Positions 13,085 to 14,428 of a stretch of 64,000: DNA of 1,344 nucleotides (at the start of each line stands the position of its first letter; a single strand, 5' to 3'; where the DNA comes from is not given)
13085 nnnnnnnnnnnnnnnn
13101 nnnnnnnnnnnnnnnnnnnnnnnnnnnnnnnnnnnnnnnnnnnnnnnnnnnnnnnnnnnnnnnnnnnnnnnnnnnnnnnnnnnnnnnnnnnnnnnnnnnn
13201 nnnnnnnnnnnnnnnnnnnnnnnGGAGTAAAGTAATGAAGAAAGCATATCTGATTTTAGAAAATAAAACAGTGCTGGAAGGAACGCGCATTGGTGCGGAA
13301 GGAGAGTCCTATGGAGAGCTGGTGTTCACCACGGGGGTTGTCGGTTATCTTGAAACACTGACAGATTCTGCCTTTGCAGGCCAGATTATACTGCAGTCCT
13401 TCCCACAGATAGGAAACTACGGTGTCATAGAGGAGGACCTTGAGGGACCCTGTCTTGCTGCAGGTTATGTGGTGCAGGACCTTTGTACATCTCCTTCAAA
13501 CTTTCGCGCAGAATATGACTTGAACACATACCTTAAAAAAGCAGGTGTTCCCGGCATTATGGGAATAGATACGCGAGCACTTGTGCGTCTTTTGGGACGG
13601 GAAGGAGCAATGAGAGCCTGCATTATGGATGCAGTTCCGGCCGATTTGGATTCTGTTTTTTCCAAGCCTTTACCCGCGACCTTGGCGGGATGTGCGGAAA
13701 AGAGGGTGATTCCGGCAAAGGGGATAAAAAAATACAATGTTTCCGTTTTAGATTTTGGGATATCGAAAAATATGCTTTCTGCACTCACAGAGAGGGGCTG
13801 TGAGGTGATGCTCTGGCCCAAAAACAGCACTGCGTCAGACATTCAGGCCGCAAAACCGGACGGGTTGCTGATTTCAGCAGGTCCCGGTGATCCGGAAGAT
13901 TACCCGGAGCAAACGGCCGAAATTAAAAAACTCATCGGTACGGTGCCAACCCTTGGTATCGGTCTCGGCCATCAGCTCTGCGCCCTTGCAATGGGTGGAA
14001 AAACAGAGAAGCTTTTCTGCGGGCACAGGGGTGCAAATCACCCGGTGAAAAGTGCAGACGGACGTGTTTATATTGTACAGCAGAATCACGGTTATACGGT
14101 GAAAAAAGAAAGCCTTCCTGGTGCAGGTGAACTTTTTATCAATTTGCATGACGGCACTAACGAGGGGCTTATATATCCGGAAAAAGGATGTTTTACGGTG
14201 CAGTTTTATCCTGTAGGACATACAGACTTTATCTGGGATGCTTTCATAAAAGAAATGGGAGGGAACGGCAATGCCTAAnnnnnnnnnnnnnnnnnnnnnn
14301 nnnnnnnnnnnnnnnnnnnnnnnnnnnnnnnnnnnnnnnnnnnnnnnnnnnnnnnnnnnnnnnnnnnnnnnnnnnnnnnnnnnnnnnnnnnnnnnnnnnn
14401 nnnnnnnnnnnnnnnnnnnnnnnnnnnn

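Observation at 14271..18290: carB runs in frame into a complete DapF domain whose first catalytic cysteine is replaced by alanine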

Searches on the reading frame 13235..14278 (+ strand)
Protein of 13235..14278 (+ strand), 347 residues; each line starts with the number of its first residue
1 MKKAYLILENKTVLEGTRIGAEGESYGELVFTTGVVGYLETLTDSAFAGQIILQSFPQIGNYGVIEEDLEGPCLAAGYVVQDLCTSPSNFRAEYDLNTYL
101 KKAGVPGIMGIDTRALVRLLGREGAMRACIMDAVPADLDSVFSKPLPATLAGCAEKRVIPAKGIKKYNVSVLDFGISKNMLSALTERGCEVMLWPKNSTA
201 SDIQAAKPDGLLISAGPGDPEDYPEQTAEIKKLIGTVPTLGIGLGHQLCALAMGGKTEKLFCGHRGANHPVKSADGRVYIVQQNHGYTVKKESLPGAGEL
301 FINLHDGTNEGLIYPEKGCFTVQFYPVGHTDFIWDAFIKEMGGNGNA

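Call 10: search_protein_families(library=ncbifam, proteins=[window:13235-14278:+], max_evalue=0.00001)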
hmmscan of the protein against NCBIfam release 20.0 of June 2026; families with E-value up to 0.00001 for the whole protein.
window:13235-14278:+ (347 aa): 14 families
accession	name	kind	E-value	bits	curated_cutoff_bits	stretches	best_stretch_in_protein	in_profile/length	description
NF009475.0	PRK12838.1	equivalog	1.3e-100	336.9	221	1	3-344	2-356/359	carbamoyl phosphate synthase small subunit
TIGR01368.1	CPSaseIIsmall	equivalog_domain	4.3e-96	322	307.35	1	4-337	1-355/361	glutamine-hydrolyzing carbamoyl-phosphate synthase small subunit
NF011201.0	PRK14607.1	equivalog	4e-13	48.9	670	1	192-326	29-170/534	bifunctional anthranilate synthase component II/anthranilate phosphoribosyltransferase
NF005799.0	PRK07649.1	equivalog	2.4e-10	40.3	327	1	179-326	14-169/195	aminodeoxychorismate/anthranilate synthase component II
NF005946.0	PRK08007.1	equivalog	8.4e-10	38.5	332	1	179-278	14-114/187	aminodeoxychorismate synthase component 2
TIGR00566.1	trpG_papA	subfamily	1.9e-09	37.6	121.05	1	179-266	14-104/192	glutamine amidotransferase of anthranilate synthase or aminodeoxychorismate synthase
TIGR00888.1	guaA_Nterm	equivalog_domain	1.9e-09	37.2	172.15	1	171-259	3-93/188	glutamine-hydrolyzing GMP synthase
NF004169.0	PRK05637.1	equivalog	2.7e-08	33.7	332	1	179-262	17-100/210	anthranilate synthase component II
NF005849.0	PRK07765.1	equivalog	9e-08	31.6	308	1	198-326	36-173/219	aminodeoxychorismate/anthranilate synthase component II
NF006462.0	PRK08857.1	equivalog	9.2e-08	31.9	345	1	184-300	19-143/193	aminodeoxychorismate/anthranilate synthase component II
NF001975.0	PRK00758.1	equivalog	1.2e-07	31.5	198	1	183-259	20-91/185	GMP synthase subunit A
NF041322.1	Anth_synII_Halo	equivalog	2.3e-07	30.7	320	1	191-278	25-115/190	anthranilate synthase component II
NF010081.0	PRK13566.1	equivalog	2.4e-07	29.4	645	1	184-326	548-698/729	anthranilate synthase component I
NF005271.0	PRK06774.1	equivalog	2.8e-07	30.1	340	1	179-271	14-107/191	aminodeoxychorismate synthase component II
